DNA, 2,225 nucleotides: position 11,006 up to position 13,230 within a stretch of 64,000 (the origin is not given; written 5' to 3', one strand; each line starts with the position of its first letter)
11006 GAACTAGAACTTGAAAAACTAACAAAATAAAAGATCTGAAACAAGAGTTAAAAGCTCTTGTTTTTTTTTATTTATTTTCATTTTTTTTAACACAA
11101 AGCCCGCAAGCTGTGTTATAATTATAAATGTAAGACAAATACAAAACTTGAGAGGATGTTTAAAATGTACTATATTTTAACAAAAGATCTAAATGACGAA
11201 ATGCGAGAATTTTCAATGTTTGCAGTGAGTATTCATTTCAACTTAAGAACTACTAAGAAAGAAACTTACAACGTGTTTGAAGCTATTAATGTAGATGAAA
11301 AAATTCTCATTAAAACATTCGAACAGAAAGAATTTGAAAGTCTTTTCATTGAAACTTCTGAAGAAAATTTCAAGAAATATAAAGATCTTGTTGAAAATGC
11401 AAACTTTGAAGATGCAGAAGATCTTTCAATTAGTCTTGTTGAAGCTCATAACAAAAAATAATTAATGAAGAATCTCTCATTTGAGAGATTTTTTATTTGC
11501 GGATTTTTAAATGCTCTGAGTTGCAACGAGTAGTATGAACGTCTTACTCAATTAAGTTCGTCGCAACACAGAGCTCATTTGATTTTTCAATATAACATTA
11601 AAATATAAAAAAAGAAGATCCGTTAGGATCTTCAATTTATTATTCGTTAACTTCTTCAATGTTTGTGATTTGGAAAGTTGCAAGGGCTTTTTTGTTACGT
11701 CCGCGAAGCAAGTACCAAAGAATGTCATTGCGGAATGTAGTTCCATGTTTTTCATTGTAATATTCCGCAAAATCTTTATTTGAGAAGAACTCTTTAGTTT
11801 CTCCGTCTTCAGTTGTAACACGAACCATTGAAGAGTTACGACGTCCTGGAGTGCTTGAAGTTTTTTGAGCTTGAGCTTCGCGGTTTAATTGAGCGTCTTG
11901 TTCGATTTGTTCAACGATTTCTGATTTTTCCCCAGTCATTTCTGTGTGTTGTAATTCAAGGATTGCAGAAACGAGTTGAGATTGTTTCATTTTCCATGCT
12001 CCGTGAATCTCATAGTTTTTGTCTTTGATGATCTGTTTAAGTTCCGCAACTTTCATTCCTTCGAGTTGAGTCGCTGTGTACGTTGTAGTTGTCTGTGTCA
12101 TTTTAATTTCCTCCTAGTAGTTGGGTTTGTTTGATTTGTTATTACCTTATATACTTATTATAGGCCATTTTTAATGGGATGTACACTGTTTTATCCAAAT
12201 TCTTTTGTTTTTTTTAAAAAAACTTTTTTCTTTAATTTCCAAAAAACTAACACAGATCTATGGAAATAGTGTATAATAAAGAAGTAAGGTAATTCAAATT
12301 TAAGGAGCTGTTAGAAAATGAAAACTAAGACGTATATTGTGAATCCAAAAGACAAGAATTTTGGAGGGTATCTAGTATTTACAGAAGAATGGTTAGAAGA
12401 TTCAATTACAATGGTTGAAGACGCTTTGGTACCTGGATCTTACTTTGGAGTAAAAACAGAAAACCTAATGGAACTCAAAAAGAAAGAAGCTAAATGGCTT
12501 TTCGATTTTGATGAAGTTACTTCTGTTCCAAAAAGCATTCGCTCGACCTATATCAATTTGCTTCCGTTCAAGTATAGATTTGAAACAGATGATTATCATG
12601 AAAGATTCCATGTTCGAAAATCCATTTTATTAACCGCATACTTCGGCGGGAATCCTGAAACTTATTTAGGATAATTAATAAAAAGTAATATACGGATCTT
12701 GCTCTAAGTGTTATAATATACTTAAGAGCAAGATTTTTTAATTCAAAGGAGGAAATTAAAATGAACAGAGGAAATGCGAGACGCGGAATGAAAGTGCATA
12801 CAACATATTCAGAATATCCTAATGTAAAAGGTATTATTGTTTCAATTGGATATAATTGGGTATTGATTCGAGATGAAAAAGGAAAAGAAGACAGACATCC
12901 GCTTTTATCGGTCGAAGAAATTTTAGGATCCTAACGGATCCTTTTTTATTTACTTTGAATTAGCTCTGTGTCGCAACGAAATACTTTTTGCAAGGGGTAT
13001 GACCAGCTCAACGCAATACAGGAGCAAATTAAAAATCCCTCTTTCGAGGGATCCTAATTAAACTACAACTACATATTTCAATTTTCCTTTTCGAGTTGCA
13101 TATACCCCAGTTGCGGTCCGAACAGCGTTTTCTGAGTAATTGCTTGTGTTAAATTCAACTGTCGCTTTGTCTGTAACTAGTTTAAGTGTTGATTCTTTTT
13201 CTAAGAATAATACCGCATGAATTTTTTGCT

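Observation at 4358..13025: Family of large palindromic hairpin elements (arm motif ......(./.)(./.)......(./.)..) at boundaries of transcription blocks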

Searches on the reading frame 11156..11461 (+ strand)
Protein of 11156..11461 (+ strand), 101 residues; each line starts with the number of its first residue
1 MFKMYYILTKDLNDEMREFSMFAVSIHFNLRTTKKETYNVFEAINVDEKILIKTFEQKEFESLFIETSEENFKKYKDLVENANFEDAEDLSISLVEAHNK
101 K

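Call 36: search_protein_families(library=phrogs, proteins=[window:11156-11461:+], max_evalue=0.01)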
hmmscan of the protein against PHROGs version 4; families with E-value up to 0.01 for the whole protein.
window:11156-11461:+ (101 aa): 0 families

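Call 38: search_protein_families(library=pfam, proteins=[window:11156-11461:+], max_evalue=1)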
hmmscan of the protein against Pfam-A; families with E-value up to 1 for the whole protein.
window:11156-11461:+ (101 aa): 1 family
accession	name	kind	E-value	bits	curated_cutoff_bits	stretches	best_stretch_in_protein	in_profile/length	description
PF03718.19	Glyco_hydro_49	-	0.042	14.3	27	1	43-93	34-83/118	Glycosyl hydrolase family 49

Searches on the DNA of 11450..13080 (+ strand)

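Call 63: search_rna_families(source=window, start=11450, end=13080, threshold=evalue, max_evalue=10)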
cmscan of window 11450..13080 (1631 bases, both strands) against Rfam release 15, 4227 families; matches with E-value up to 10: 15.
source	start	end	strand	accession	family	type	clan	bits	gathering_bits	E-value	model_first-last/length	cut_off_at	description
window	12917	12983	+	RF02900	AaHKsRNA82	Gene; sRNA;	-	24.5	51.4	0.58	1-81/81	no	Aggregatibacter sRNA 82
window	11713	11803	+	RF01457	rli22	Gene; sRNA;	CL00114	23.9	80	0.39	1-111/111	no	Listeria sRNA rli22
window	11557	11660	-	RF03531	n00280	Gene; sRNA;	-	21.8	65.2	1.9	1-101/101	no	Clostridioides difficile sRNA included into helicase gene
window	12694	12763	+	RF02934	caiA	Gene; sRNA;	-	20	55.5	2.6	1-78/78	no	caiA RNA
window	12881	12958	+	RF02502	Atu_C8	Gene; sRNA;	-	19.9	50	0.74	1-122/122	no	Rhizobiales sRNA Atu_C8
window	11471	11564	-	RF01411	BsrF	Gene; sRNA;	-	19.8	50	1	1-113/113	no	BsrF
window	11500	11589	-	RF00768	MIR405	Gene; miRNA;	-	19.3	102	4.3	1-83/83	no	MIR405 microRNA precursor family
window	12684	12746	-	RF04291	mir-368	Gene; miRNA;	CL00149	19.2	58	1.8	1-72/72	no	mir-368 microRNA precursor family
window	12380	12462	+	RF01767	SAM-III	Cis-reg; riboswitch;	-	17.2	45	1.5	1-82/82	no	SAM-III riboswitch aptamer (SMK box)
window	12195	12226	-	RF03707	mir-1892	Gene; miRNA;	-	16.7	86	3.8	24-54/80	no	mir-1892 microRNA precursor family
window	11892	11973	-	RF00114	S15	Cis-reg; leader;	CL00121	15.6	39.5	1.2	1-117/117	no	Ribosomal S15 leader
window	11470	11561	-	RF02236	asX2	Gene; sRNA;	-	15.2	70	7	1-87/87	no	Xanthomonas sRNA asX2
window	11607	11692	+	RF01417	RSV_RNA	Cis-reg;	-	14.3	105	0.2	20-111/289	no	Retroviral 3'UTR stability element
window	12601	12615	+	RF00180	REN-SRE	Cis-reg;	-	12.5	41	8.3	1-37/37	no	Renin stability regulatory element (REN-SRE)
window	12836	12951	+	RF01673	PhrS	Gene; sRNA;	-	11.7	37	4.6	1-212/212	no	PhrS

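Call 87: search_dna_similar(query=window:11505-11582:+, collection=phages, mode=distant, max_evalue=10, max_rows=15)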
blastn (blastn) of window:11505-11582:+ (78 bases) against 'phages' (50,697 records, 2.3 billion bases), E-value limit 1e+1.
Records with a match: 1; places in all: 1; records where one place covers at least 80% of the query: 0.
Best place of each record, by identity: >=99% 1.
By first word of the organism name: Enterobacter 1.
By host as written in the record: Enterobacter sp. KKP_3684 1.
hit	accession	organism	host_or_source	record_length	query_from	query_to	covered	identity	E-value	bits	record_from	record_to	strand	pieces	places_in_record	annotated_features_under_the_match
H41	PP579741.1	Enterobacter phage KKP_3711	Enterobacter sp. KKP_3684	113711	13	31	24%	100.0%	2e+0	36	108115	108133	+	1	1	none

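Call 89: search_dna_similar(query=window:11505-11582:+, collection=plasmids, mode=distant, max_evalue=10, max_rows=15)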
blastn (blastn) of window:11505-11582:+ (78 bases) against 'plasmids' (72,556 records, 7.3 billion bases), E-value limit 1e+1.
Records with a match: 2; places in all: 2; records where one place covers at least 80% of the query: 0.
Best place of each record, by identity: 95-99% 1; 80-90% 1.
By first word of the organism name: Staphylococcus 1; Priestia 1.
By predicted mobility (MOB-suite, as given by PLSDB): non-mobilizable 2.
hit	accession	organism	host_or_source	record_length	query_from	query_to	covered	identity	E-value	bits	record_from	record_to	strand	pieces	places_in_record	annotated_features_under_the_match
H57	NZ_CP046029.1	Staphylococcus chromogenes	Gallus gallus,swab,bone,lame broiler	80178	5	30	33%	89.3%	7e+0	36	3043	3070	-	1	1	hypothetical protein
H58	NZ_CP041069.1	Priestia megaterium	cell culture,soil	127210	17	38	28%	95.5%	7e+0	37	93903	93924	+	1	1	tandem-95 repeat protein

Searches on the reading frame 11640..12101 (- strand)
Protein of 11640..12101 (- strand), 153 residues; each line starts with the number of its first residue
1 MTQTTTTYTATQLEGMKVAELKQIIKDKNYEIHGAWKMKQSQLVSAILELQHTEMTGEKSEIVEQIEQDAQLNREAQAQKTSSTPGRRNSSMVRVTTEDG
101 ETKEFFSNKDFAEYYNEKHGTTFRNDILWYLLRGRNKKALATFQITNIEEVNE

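Call 36: search_protein_families(library=phrogs, proteins=[window:11640-12101:-], max_evalue=0.01)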
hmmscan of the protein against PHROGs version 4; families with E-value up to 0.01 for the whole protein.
window:11640-12101:- (153 aa): 6 families
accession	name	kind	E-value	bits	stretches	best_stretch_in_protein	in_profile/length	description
phrog_37255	-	unknown function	0.00057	20.7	1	9-80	2-71/152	-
phrog_33386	-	unknown function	0.0022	17.8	1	12-79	314-374/452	-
phrog_2724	-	unknown function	0.0031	18.9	1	5-50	38-81/83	-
phrog_3281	-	DNA, RNA and nucleotide metabolism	0.0072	17.7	1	4-50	59-103/107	endonuclease VII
phrog_9487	-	unknown function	0.0084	17.3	0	12-100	3-87/133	-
phrog_2250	-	unknown function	0.0095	16.9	0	5-49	120-162/168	-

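Call 38: search_protein_families(library=pfam, proteins=[window:11640-12101:-], max_evalue=1)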
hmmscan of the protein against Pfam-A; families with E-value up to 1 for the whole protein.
window:11640-12101:- (153 aa): 4 families
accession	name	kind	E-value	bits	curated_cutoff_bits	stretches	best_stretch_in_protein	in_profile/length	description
PF10208.15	ARMET_C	-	0.0038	17.1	23.5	1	12-27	3-18/43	ARMET, C-terminal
PF07498.18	Rho_N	-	0.0081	16.5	24.9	1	12-51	1-38/43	Rho termination factor, N-terminal domain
PF14338.12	Mrr_N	-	0.013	16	29.5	1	42-88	3-49/87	Mrr N-terminal domain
PF16569.11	GramPos_pilinBB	-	0.27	12.6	30.5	1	16-81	41-103/116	Gram-positive pilin backbone subunit 2, Cna-B-like domain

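Call 82: find_homologous_proteins(query=window:11640-12101:-, max_evalue=0.00001)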
Query window:11640-12101:- (153 aa): 1 proteins with E <= 0.00001 among 16 candidates.
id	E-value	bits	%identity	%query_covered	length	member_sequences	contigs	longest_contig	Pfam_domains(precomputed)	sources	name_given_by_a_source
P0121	3.4e-92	323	99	100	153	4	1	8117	-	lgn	-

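Call 94: search_protein_families(library=ncbifam, proteins=[window:11640-12101:-], max_evalue=0.001)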
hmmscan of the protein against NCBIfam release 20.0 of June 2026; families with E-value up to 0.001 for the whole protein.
window:11640-12101:- (153 aa): 0 families

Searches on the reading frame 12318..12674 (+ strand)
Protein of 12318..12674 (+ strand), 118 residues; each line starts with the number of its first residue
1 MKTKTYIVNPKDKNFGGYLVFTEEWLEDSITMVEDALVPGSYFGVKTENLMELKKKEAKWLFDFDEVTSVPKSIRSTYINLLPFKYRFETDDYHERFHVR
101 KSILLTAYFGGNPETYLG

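Call 37: search_protein_families(library=phrogs, proteins=[window:12318-12674:+], max_evalue=0.01)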
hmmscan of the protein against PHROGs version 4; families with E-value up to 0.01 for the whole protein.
window:12318-12674:+ (118 aa): 0 families

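Call 38: search_protein_families(library=pfam, proteins=[window:12318-12674:+], max_evalue=1)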
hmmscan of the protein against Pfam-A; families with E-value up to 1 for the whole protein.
window:12318-12674:+ (118 aa): 1 family
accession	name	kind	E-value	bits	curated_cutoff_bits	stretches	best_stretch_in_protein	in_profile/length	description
PF22515.2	DUF6996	-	0.041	14.4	27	1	41-85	21-65/71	Domain of unknown function (DUF6996)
